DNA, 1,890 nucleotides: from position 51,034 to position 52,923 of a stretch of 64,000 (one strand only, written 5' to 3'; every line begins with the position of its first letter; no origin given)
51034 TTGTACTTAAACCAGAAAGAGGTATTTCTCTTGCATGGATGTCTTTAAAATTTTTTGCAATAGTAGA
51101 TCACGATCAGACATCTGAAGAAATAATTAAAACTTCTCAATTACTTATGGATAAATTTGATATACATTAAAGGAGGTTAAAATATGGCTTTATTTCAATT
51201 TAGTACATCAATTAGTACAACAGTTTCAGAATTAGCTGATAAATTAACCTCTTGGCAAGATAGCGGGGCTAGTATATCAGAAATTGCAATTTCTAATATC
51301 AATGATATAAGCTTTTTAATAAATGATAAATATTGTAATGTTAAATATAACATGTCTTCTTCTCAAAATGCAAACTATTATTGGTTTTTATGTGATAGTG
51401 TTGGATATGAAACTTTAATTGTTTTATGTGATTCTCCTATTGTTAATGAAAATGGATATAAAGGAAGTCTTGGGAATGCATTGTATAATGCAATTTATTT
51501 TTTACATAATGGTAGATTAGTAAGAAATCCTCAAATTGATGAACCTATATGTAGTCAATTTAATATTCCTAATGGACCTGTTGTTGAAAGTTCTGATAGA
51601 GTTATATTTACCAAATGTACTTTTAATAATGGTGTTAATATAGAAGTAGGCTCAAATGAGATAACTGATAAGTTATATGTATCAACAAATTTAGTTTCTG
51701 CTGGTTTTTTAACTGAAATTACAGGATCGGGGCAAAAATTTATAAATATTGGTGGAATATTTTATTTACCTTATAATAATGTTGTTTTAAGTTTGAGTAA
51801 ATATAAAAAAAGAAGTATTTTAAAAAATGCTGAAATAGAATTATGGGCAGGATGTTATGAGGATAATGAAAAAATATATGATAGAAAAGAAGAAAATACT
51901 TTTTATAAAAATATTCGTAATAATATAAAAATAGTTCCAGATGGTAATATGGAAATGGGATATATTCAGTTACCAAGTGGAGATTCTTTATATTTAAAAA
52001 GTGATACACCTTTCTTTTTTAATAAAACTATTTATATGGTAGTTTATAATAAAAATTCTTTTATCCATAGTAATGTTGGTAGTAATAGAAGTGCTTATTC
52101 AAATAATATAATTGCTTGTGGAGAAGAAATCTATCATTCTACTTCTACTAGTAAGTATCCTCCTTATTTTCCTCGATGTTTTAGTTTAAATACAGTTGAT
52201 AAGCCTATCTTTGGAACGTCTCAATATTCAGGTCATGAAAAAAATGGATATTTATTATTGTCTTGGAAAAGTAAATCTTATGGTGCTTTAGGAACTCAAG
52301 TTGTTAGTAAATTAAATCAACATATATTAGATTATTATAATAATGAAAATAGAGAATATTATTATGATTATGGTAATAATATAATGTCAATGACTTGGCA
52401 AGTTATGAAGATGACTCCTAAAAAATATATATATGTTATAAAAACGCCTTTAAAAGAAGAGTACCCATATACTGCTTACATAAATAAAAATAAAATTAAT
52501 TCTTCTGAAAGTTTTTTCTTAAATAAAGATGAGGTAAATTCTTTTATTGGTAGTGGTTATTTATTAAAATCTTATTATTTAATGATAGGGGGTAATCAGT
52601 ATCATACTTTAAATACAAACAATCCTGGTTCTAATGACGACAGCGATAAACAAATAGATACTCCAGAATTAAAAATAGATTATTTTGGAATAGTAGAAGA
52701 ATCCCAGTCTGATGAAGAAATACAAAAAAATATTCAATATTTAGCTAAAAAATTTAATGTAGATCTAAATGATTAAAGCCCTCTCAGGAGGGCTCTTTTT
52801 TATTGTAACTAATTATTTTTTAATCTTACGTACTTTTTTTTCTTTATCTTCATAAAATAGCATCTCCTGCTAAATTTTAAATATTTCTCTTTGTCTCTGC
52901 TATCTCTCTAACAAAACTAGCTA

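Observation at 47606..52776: Four tandem paralogous receptor-binding-protein-like genes with modular conservation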

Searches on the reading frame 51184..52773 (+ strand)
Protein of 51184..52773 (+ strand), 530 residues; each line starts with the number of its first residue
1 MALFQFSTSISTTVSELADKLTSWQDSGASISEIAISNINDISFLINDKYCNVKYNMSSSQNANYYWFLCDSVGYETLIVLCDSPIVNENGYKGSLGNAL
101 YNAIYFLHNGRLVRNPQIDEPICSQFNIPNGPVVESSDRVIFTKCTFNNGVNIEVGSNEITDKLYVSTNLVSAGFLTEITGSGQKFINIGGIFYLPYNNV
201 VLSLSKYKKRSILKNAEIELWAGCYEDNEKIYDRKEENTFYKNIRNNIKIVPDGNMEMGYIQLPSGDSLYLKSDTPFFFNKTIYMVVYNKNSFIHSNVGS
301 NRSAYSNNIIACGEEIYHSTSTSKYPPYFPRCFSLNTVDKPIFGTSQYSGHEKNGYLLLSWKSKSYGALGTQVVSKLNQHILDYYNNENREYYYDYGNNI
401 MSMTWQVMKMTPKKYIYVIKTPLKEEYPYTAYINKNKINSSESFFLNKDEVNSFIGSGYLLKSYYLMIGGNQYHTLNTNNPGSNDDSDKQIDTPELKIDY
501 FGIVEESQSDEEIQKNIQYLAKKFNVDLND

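Call 5: search_protein_families(library=phrogs, proteins=[window:51184-52773:+], max_evalue=0.01)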
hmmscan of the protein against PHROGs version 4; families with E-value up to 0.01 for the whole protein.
window:51184-52773:+ (530 aa): 0 families

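Call 6: search_protein_families(library=pfam, proteins=[window:51184-52773:+], max_evalue=0.1)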
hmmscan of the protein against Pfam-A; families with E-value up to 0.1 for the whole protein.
window:51184-52773:+ (530 aa): 1 family
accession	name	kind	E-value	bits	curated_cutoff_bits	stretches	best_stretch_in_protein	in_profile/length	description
PF12208.14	DUF3601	-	0.016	15.8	22.3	1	412-452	27-67/79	Domain of unknown function (DUF3601)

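Call 8: search_dna_similar(query=window:51184-52773:+, collection=phages, mode=protein, max_rows=30, max_evalue=0.001)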
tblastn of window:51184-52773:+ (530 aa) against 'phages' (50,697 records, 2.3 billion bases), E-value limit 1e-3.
No match.

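Call 12: find_homologous_proteins(query=window:51184-52773:+)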
Query window:51184-52773:+ (530 aa): 42 proteins with E <= 0.001 among 7198 candidates.
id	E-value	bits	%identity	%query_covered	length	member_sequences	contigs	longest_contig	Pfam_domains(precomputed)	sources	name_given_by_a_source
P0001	2.0e-272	923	77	100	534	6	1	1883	-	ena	-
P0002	4.2e-200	684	65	100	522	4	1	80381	-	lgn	-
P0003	5.4e-194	664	63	100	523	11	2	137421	-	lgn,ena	-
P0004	5.7e-194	664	61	100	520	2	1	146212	-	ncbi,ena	-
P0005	7.4e-191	653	63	100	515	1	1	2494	-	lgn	-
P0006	2.8e-188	645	60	100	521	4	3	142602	-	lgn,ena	-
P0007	1.9e-185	636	61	100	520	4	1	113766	-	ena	-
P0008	4.9e-185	634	59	100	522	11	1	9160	-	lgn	-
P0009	5.6e-164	565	56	100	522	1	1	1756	-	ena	-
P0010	6.8e-163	561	54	100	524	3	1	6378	-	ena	-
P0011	2.5e-160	553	54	100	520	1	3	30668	-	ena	-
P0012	1.1e-159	551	54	100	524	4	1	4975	-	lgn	-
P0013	4.0e-159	549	55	100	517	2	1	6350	-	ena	-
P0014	2.6e-155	536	51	100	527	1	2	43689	-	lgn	-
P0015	7.4e-150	518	50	100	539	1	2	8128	-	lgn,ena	-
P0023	8.4e-110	386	76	44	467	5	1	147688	-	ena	-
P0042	6.4e-35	139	37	45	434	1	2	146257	-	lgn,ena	-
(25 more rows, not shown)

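Call 13: find_encoding_contigs(protein=P0004, flank=10000, max_places=3)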
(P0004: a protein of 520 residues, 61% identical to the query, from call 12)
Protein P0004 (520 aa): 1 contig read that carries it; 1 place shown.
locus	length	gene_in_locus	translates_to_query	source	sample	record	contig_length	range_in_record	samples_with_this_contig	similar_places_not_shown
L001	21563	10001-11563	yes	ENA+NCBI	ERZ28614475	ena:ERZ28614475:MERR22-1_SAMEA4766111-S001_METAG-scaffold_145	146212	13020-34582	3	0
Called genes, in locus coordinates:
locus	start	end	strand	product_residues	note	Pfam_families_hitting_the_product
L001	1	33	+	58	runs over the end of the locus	-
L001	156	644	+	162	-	PF01814:Hemerythrin (weak)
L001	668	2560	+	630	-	-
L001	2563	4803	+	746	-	PF16467:DUF5048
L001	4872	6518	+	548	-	-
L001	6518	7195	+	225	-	-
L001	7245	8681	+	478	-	-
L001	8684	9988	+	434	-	-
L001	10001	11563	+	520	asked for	-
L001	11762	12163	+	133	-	-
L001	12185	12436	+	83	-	-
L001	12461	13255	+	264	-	-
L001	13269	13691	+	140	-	-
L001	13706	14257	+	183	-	-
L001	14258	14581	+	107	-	-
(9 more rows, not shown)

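Call 14: find_encoding_contigs(protein=P0023, flank=10000, max_places=3)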
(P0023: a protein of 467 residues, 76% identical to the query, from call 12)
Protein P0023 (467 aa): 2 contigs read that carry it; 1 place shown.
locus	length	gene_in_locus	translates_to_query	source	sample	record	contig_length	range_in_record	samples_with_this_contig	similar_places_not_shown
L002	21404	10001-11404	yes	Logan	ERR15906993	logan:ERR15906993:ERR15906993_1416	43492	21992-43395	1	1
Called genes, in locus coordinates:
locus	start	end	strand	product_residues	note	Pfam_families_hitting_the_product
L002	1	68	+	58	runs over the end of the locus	-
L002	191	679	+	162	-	PF01814:Hemerythrin (weak)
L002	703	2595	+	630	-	-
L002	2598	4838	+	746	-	PF16467:DUF5048 (weak)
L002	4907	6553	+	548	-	-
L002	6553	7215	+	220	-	-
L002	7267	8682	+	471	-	-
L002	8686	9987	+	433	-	-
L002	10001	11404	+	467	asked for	-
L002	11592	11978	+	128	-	-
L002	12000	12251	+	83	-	-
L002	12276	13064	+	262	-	-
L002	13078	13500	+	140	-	-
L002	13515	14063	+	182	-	-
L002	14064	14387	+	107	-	-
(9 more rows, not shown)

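Call 26: find_encoding_contigs(protein=P0003, flank=10000, max_places=2)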
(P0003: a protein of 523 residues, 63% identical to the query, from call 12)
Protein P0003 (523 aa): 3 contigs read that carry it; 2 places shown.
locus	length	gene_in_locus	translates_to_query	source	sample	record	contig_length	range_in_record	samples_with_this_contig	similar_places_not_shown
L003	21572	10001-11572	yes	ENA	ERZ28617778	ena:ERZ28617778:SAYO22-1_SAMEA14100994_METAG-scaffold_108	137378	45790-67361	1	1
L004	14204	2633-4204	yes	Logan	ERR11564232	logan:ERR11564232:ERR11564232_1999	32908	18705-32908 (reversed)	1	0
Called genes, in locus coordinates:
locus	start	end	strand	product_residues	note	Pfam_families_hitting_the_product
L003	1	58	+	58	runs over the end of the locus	-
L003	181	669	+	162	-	PF01814:Hemerythrin (weak)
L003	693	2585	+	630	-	-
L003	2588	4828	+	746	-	PF16467:DUF5048 (weak)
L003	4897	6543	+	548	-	-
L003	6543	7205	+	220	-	-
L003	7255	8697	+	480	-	-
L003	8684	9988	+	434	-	-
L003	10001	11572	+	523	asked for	-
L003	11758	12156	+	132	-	-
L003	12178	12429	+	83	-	-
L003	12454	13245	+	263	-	-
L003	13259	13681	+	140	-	-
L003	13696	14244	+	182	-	-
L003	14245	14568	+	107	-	-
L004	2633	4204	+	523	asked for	-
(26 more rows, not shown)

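Call 27: find_encoding_contigs(protein=P0042, flank=10000, max_places=2)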
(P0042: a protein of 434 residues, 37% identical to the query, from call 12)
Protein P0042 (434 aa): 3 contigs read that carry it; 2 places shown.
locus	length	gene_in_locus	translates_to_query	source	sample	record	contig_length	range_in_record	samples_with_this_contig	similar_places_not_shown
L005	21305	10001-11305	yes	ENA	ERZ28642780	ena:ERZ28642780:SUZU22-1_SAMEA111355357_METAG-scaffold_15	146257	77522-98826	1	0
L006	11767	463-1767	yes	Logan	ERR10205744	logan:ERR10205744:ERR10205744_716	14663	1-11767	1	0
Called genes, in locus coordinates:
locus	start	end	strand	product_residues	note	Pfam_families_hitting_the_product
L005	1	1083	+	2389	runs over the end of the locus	-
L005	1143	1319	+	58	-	-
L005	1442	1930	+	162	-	PF01814:Hemerythrin (weak)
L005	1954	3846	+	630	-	-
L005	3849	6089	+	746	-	PF16467:DUF5048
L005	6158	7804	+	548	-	-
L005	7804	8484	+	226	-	-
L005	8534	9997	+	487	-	-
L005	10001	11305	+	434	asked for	-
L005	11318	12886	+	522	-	-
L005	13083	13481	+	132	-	-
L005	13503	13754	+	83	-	-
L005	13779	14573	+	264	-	-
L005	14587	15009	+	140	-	-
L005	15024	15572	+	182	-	-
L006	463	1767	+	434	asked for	-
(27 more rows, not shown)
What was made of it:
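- On Phage receptor-binding / tail adhesin proteins (functional class): The order is the same in relatives (calls 13, 14, 26, 27).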

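Call 28: predict_structure(alignment_id=A2)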
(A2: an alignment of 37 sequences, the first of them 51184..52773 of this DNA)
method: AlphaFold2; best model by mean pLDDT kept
length: 530 residues; sequences in the alignment: 37
mean_pLDDT: 62.3   pTM: 0.65
mean pLDDT of the five models: 62.3, 58.9, 58.1, 55.6, 55.3
residues with pLDDT >= 90: 29; 70-90: 181; 50-70: 178; < 50: 142
segments of 3 or more residues with pLDDT < 50: 86-98, 119-204, 222-225, 252-257, 296-299, 345-347, 367-371, 396-399, 473-488
pLDDT, mean of each block of 10 residues (from residue 1): 74 90 78 88 88 80 76 71 52 44 68 60 39 31 29 29 29 32 33 38 51 70 52 64 56 47 71 76 85 51 70 74 60 75 51 68 54 58 57 51 58 81 76 85 69 63 77 46 45 71 86 91 81
secondary structure, 60 per line:
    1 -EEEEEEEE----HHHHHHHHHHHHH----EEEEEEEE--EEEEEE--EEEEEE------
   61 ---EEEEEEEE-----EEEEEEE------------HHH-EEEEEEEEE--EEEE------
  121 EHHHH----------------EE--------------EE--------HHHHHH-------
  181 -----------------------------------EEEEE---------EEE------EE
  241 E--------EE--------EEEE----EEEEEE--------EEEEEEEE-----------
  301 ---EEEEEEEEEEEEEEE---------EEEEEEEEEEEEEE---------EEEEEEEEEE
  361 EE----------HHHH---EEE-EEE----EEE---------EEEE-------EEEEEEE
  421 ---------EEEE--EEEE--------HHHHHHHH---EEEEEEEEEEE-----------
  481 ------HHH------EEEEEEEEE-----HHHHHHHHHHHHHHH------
elements in order: E2-9 H14-26 E31-38 E41-46 E49-54 E64-71 E77-83 E100-108 E111-114 H122-125 H168-173 E216-220 E230-232 E239-241 E260-263 E268-273 E282-289 E304-318 E328-341 E351-362 H373-376 E380-382 E384-386 E391-393 E403-406 E414-420 E430-433 E436-439 H448-455 E459-469 E496-504 H510-524
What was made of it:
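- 51184..51846 (+): Gene D (51184-52776, 530 aa): constant N-terminal module, aa 1-221. AF2 gives residues 1-118 at pLDDT 70-90 and residues 119-204 at about 30 in the monomer model (call 28).
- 51847..52653 (+): Gene D hypervariable domain, about aa 222-490. Predicted ConA-like lectin/glucanase beta-sandwich. AF2 model (call 28).
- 52654..52776 (+): Gene D conserved C-terminal tail: strand 496-504 plus helix 510-524 (…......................), then the stop codon. pLDDT 71-91 in the model (call 28).
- On ConA-like lectin/glucanase superfamily: Model confidence is only moderate (call 28).
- On Ackermannviridae TSP-type tailspikes: The D model is a beta-sandwich (call 28).
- Its most conserved stretch, aa 119-204, is at pLDDT ~30 (call 28).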

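Call 55: fold_search(model_id=the predicted structure, library=viral)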
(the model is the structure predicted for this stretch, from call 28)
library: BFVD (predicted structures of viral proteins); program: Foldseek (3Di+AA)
matches with E <= 10: 591; with E <= 0.001: 84
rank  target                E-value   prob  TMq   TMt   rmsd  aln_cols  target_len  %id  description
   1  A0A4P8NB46            2.4e-07  1.00  0.29  0.25  20.6       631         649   10  Uncharacterized protein [Rheinheimera phage vB_RspM_Barba26A]
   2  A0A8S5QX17            5.8e-07  1.00  0.26  0.23   8.2       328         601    9  Concanavalin A-like lectin/glucanase superfamily protein [Siphoviridae sp. ctcuE16]
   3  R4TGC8                1.6e-06  1.00  0.27  0.18  28.1       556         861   10  Concanavalin A-like lectin/glucanases superfamily protein [Haloarcula hispanica tailed virus 1]
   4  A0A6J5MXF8            1.9e-06  1.00  0.28  0.15  29.5       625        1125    9  Concanavalin A-like lectin/glucanases superfamily [uncultured Caudovirales phage]
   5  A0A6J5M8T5            3.1e-06  1.00  0.27  0.21  29.0       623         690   11  Uncharacterized protein [uncultured Caudovirales phage]
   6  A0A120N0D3            3.4e-06  1.00  0.28  0.12  18.8       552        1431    9  (no name in the UniProt tables at hand)
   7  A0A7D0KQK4            5.0e-06  1.00  0.29  0.25  26.6       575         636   10  (no name in the UniProt tables at hand)
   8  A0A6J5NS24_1          7.2e-06  1.00  0.25  0.18  14.8       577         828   10  Concanavalin A-like lectin/glucanases superfamily (Fragment) [uncultured Caudovirales phage]
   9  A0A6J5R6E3            8.5e-06  1.00  0.23  0.15  17.6       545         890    8  LamG domain containing protein (Fragment) [uncultured Caudovirales phage]
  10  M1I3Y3                9.5e-06  0.97  0.17  0.21  19.7       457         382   11  (no name in the UniProt tables at hand)
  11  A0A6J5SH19            1.6e-05  1.00  0.29  0.32   7.6       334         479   10  Concanavalin A-like lectin/glucanases superfamily [uncultured Caudovirales phage]
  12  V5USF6                1.7e-05  0.98  0.20  0.09  20.8       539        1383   10  Structural protein [Synechococcus phage ACG-2014h]
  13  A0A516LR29            1.9e-05  1.00  0.28  0.22  14.7       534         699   10  (no name in the UniProt tables at hand)
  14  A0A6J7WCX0            2.1e-05  0.95  0.20  0.14  26.6       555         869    9  Uncharacterized protein [uncultured Caudovirales phage]
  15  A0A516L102            2.4e-05  1.00  0.27  0.14  18.8       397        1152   12  (no name in the UniProt tables at hand)
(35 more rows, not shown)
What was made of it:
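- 51847..52653 (+): BFVD Foldseek hits to phage ConA-like/LamG proteins (call 55).
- On ConA-like lectin/glucanase superfamily: BFVD Foldseek probability 1.00 (call 55).
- Many phage ConA-like/LamG proteins match in BFVD (call 55).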

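Call 78: search_protein_families(library=ncbifam, proteins=[window:51184-52773:+], max_evalue=0.1)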
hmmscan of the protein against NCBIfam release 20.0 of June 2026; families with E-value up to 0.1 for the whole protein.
window:51184-52773:+ (530 aa): 0 families

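Call 83: search_protein_families(library=padloc, proteins=[window:51184-52773:+], max_evalue=0.1)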
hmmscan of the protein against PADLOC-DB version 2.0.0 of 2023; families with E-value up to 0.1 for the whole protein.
window:51184-52773:+ (530 aa): 0 families
